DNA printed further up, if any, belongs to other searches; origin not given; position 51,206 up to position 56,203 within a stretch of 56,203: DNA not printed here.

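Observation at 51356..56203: Very long side tail fibre with Ala/Thr-rich repeats, a duplicated domain and a self-cleaving chaperone-type C-terminus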

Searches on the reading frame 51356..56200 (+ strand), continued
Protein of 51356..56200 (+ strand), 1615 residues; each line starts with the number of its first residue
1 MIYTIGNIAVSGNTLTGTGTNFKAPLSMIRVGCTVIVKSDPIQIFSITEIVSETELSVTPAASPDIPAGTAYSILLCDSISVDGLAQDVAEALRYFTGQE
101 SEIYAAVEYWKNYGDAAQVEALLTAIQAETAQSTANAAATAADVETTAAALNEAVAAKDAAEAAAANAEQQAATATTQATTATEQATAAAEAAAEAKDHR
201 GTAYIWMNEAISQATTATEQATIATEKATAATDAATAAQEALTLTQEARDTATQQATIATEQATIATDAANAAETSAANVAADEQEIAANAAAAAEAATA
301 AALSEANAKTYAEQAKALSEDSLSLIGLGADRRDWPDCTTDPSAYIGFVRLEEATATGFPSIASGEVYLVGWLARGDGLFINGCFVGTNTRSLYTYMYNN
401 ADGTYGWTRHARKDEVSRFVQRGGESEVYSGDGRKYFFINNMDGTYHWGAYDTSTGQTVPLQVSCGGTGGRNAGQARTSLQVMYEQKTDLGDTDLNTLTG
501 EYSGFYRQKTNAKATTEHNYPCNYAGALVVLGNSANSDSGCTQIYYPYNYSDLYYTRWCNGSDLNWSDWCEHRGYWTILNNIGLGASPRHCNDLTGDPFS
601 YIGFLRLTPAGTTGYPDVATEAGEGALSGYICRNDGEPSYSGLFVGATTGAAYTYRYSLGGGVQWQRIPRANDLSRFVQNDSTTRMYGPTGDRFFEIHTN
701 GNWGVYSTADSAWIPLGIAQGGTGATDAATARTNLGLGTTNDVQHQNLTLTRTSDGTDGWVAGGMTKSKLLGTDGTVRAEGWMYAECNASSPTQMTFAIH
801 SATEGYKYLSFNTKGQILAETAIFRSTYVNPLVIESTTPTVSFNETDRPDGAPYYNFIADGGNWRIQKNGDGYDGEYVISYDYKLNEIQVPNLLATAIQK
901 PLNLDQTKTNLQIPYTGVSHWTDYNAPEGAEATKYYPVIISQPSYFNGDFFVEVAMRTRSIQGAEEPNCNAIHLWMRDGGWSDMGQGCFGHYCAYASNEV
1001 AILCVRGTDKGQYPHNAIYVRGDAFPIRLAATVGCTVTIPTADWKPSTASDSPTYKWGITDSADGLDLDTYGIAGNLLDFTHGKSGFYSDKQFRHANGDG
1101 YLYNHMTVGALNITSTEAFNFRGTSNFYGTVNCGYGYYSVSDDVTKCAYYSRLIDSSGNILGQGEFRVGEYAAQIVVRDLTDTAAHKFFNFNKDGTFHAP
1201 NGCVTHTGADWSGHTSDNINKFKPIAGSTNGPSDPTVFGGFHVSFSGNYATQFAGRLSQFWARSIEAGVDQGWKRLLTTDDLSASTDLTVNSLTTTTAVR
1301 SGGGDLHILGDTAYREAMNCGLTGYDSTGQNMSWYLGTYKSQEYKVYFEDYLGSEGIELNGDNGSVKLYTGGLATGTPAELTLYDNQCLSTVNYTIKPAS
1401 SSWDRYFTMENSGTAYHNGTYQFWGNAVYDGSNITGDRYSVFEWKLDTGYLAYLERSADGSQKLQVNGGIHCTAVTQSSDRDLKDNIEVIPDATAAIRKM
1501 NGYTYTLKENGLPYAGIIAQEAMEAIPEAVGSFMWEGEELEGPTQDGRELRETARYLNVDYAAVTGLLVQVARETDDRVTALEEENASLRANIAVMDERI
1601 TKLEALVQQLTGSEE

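Call 15: find_homologous_proteins(query=window:51356-56200:+, max_evalue=0.00001)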
Query window:51356-56200:+ (1615 aa): 566 proteins with E <= 0.00001 among 8000 candidates; the best 120 are listed.
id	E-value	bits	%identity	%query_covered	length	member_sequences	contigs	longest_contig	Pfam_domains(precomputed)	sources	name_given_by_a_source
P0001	0.0e+0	3702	100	100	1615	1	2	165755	PF13884.12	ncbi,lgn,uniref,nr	ncbi:tail fiber domain-containing protein [Escherichia coli]|uniref:tail fiber domain-containing pro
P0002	0.0e+0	3271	90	100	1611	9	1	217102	PF13884.12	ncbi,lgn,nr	ncbi:hypothetical protein IHK48_002271 [Escherichia coli]|nr:hypothetical protein [Escherichia coli]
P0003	0.0e+0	3252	89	100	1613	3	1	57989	PF13884.12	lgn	-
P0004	0.0e+0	3178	88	100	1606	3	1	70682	PF13884.12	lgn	-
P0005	0.0e+0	3137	86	100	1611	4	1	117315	PF13884.12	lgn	-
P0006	0.0e+0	3123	86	100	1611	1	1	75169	PF13884.12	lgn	-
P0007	0.0e+0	3122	86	100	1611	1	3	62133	PF13884.12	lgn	-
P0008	0.0e+0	3121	86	100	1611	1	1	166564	PF13884.12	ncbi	ncbi:tail fiber domain-containing protein [Escherichia coli]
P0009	0.0e+0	3120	86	100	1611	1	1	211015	PF13884.12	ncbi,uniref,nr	ncbi:tail fiber domain-containing protein [Escherichia coli]|uniref:tail fiber domain-containing pro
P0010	0.0e+0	3116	86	100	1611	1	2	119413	PF13884.12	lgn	-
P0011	0.0e+0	3097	86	100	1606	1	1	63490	PF13884.12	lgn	-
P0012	0.0e+0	3084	85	100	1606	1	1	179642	PF13884.12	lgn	-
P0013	0.0e+0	3071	85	100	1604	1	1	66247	PF13884.12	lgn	-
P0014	0.0e+0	3070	85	100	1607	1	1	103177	PF13884.12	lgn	-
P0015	0.0e+0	3056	85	100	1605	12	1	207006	PF13884.12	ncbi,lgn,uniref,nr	ncbi:tail fiber domain-containing protein [Escherichia coli]|uniref:tail fiber domain-containing pro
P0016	0.0e+0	3047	85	100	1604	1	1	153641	PF13884.12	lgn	-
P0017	0.0e+0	3042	84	100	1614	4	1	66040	PF13884.12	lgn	-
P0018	0.0e+0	3028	84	100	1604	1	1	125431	PF13884.12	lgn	-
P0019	0.0e+0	3020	83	100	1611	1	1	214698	PF13884.12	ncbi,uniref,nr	ncbi:hypothetical protein C4A44_04160 [Escherichia coli]|uniref:tail fiber domain-containing protein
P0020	0.0e+0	2986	83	83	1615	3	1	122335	PF13884.12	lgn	-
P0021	0.0e+0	2940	81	100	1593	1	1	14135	PF13884.12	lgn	-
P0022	0.0e+0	2939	82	100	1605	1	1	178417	PF13884.12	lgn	-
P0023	0.0e+0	2871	80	100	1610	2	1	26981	PF13884.12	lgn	-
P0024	0.0e+0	2842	80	100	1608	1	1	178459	PF13884.12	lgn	-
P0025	0.0e+0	2790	79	100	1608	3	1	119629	PF13884.12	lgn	-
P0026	0.0e+0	2783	87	64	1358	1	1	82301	PF13884.12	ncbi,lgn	ncbi:TPA: tail fiber domain-containing protein [Escherichia coli]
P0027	0.0e+0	2734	91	64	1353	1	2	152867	PF13884.12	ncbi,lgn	ncbi:TPA: tail fiber domain-containing protein [Escherichia coli]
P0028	0.0e+0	2728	90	64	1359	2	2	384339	PF13884.12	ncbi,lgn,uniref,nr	ncbi:tail fiber domain-containing protein [Escherichia coli]|uniref:tail fiber domain-containing pro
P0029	0.0e+0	2620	90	64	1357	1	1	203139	PF13884.12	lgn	-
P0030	0.0e+0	2530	85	64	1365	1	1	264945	PF13884.12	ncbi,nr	ncbi:tail fiber domain-containing protein [Escherichia coli]|nr:tail fiber domain-containing protein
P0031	0.0e+0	2498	83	64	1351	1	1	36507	PF13884.12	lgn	-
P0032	0.0e+0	2450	85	64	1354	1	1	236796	PF13884.12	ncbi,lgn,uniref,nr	ncbi:tail fiber domain-containing protein [Escherichia coli]|uniref:tail fiber domain-containing pro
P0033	0.0e+0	2399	84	64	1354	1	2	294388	PF13884.12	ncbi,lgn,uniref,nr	ncbi:tail fiber domain-containing protein [Escherichia coli]|uniref:tail fiber domain-containing pro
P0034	0.0e+0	2349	77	64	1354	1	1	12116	PF13884.12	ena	-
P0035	0.0e+0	2324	83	64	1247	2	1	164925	PF13884.12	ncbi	ncbi:tail fiber domain-containing protein [Escherichia coli]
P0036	0.0e+0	2311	78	37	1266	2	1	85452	PF13884.12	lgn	-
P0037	0.0e+0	2301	78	64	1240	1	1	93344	PF13884.12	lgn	-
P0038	0.0e+0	2190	71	46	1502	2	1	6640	PF13884.12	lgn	-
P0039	0.0e+0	1966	75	64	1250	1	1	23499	PF13884.12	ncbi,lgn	ncbi:tail fiber domain-containing protein [Escherichia coli]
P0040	0.0e+0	1936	80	37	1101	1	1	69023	PF13884.12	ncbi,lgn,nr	ncbi:hypothetical protein GWZ90_16705 [Escherichia coli]|nr:hypothetical protein [Escherichia coli]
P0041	0.0e+0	1935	65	59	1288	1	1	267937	PF13884.12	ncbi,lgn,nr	ncbi:hypothetical protein E3Y38_000936 [Escherichia coli]|nr:hypothetical protein [Escherichia coli]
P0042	0.0e+0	1916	85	42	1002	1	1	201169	PF13884.12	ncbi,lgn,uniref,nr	ncbi:tail fiber domain-containing protein [Escherichia coli]|uniref:tail fiber domain-containing pro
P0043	0.0e+0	1895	56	100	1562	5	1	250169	PF13884.12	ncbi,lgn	ncbi:pyocin knob domain-containing S74 family peptidase [Escherichia coli]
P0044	0.0e+0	1852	91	27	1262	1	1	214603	PF13884.12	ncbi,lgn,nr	ncbi:tail fiber domain-containing protein [Escherichia coli]|nr:tail fiber domain-containing protein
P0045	0.0e+0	1779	65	58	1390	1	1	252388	PF13884.12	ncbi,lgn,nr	ncbi:tail fiber domain-containing protein [Escherichia coli]|nr:tail fiber domain-containing protein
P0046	0.0e+0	1769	64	44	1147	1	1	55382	PF13884.12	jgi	jgi:hypothetical protein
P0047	0.0e+0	1701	62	58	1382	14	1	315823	PF13884.12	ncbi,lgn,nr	ncbi:tail fiber domain-containing protein [Escherichia coli]|nr:tail fiber domain-containing protein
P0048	0.0e+0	1699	61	58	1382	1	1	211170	PF13884.12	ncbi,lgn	ncbi:tail fiber domain-containing protein [Escherichia coli]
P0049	0.0e+0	1691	62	58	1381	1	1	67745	PF13884.12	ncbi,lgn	ncbi:TPA: tail fiber domain-containing protein [Escherichia coli]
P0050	0.0e+0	1663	60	64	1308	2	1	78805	PF13884.12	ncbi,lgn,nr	ncbi:TPA: tail fiber domain-containing protein [Escherichia coli]|nr:tail fiber domain-containing pr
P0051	0.0e+0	1637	59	64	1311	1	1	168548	PF13884.12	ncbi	-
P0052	0.0e+0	1621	56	64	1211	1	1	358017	PF13884.12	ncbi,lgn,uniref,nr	ncbi:hypothetical protein BvCmsNSP001_00476 [Escherichia coli]|uniref:tail fiber domain-containing p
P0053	0.0e+0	1620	59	58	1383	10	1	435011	PF13884.12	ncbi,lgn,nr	ncbi:tail fiber domain-containing protein [Escherichia coli]|nr:tail fiber domain-containing protein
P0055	0.0e+0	1508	58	64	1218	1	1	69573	PF13884.12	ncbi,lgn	ncbi:tail fiber domain-containing protein [Escherichia coli]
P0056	0.0e+0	1485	69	33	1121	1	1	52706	PF13884.12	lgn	-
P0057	0.0e+0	1422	67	32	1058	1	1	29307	PF13884.12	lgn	-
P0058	0.0e+0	1401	58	32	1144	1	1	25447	PF13884.12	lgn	-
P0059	0.0e+0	1393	64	40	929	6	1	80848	PF13884.12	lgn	-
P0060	0.0e+0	1349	57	34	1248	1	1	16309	PF13884.12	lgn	-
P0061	0.0e+0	1344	56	34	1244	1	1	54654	PF13884.12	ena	-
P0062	0.0e+0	1343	56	34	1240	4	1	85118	PF13884.12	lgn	-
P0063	0.0e+0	1342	57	34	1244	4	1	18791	PF13884.12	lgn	-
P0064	0.0e+0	1342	57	34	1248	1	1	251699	PF13884.12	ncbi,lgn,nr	ncbi:pyocin knob domain-containing S74 family peptidase [Escherichia coli]|nr:pyocin knob domain-con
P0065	0.0e+0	1340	58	34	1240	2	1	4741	PF13884.12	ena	-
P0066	0.0e+0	1338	55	34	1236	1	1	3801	PF13884.12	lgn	-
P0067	0.0e+0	1318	56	34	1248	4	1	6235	PF13884.12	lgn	-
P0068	0.0e+0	1317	56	34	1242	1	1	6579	PF13884.12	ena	-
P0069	0.0e+0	1306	59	32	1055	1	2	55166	PF13884.12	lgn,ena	-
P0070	0.0e+0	1301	59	32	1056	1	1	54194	PF13884.12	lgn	-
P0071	0.0e+0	1296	61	32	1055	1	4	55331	PF13884.12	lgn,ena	-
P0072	0.0e+0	1289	60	32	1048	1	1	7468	PF13884.12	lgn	-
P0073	0.0e+0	1289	59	32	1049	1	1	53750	PF13884.12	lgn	-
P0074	0.0e+0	1277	59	32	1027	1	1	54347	PF13884.12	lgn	-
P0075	0.0e+0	1275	58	23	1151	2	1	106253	PF13884.12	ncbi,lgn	ncbi:TPA: tail fiber domain-containing protein [Escherichia coli]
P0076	0.0e+0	1272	58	32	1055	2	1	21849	PF13884.12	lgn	-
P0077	0.0e+0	1269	58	32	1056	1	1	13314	PF13884.12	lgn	-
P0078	0.0e+0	1262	59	23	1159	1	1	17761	PF13884.12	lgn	-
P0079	0.0e+0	1261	59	23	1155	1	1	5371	PF13884.12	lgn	-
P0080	0.0e+0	1261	59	23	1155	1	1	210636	PF13884.12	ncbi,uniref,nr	ncbi:pyocin knob domain-containing S74 family peptidase [Escherichia coli]|uniref:pyocin knob domain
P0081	0.0e+0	1260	58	23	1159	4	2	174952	PF13884.12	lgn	-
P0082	0.0e+0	1259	59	23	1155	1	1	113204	PF13884.12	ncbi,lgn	ncbi:tail fiber domain-containing protein [Escherichia coli]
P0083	0.0e+0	1258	57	23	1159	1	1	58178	PF13884.12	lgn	-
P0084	0.0e+0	1258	58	23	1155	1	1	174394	PF13884.12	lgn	-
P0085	0.0e+0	1257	59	23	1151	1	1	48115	PF13884.12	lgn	-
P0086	0.0e+0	1256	58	23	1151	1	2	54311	PF13884.12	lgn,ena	-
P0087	0.0e+0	1256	58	23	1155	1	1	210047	PF13884.12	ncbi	ncbi:tail fiber domain-containing protein [Escherichia coli]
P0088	0.0e+0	1254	58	23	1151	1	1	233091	PF13884.12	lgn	-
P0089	0.0e+0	1254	56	24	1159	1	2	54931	PF13884.12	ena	-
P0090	0.0e+0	1254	60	32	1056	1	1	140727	PF13884.12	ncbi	ncbi:TPA: tail fiber domain-containing protein [Escherichia coli]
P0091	0.0e+0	1253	56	24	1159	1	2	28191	PF13884.12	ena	-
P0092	0.0e+0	1253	58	23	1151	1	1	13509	PF13884.12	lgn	-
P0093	0.0e+0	1253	58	23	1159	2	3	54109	PF13884.12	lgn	-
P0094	0.0e+0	1253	59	33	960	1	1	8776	PF13884.12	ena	-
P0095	0.0e+0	1252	58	23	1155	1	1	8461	PF13884.12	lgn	-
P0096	0.0e+0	1252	60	33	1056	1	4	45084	PF13884.12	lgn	-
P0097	0.0e+0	1252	59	23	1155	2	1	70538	PF13884.12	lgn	-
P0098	0.0e+0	1251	59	23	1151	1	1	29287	PF13884.12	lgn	-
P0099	0.0e+0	1251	59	33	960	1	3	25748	PF13884.12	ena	-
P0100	0.0e+0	1251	59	23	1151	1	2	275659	PF13884.12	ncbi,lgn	ncbi:TPA: tail fiber domain-containing protein [Escherichia coli]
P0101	0.0e+0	1251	58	23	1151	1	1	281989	PF13884.12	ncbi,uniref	ncbi:pyocin knob domain-containing S74 family peptidase [Escherichia coli]|uniref:pyocin knob domain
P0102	0.0e+0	1251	59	23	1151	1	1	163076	PF13884.12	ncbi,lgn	ncbi:tail fiber domain-containing protein [Escherichia coli]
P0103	0.0e+0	1250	59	33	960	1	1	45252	PF13884.12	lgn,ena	-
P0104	0.0e+0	1250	59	23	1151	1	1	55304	PF13884.12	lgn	-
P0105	0.0e+0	1250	58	23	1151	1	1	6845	PF13884.12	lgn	-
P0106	0.0e+0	1250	58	23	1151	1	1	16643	PF13884.12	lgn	-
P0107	0.0e+0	1249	58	33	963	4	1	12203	PF13884.12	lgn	-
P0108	0.0e+0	1249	58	23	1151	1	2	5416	PF13884.12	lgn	-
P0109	0.0e+0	1249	58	23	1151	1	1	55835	PF13884.12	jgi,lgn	jgi:hypothetical protein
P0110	0.0e+0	1249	58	23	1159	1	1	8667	PF13884.12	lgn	-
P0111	0.0e+0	1249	58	23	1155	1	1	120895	PF13884.12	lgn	-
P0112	0.0e+0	1249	59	23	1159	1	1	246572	PF13884.12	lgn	-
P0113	0.0e+0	1248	59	23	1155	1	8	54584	PF13884.12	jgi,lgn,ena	jgi:hypothetical protein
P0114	0.0e+0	1248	57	23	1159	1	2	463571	PF13884.12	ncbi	ncbi:tail fiber domain-containing protein [Escherichia coli]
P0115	0.0e+0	1248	58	23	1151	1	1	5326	PF13884.12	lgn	-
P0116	0.0e+0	1248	58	23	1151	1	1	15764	PF13884.12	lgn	-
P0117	0.0e+0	1248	59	23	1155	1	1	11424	PF13884.12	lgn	-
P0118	0.0e+0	1248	58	23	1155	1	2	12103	PF13884.12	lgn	-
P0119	0.0e+0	1247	58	23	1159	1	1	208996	PF13884.12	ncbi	ncbi:tail fiber domain-containing protein [Escherichia coli]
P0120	0.0e+0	1247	57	23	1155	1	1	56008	PF13884.12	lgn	-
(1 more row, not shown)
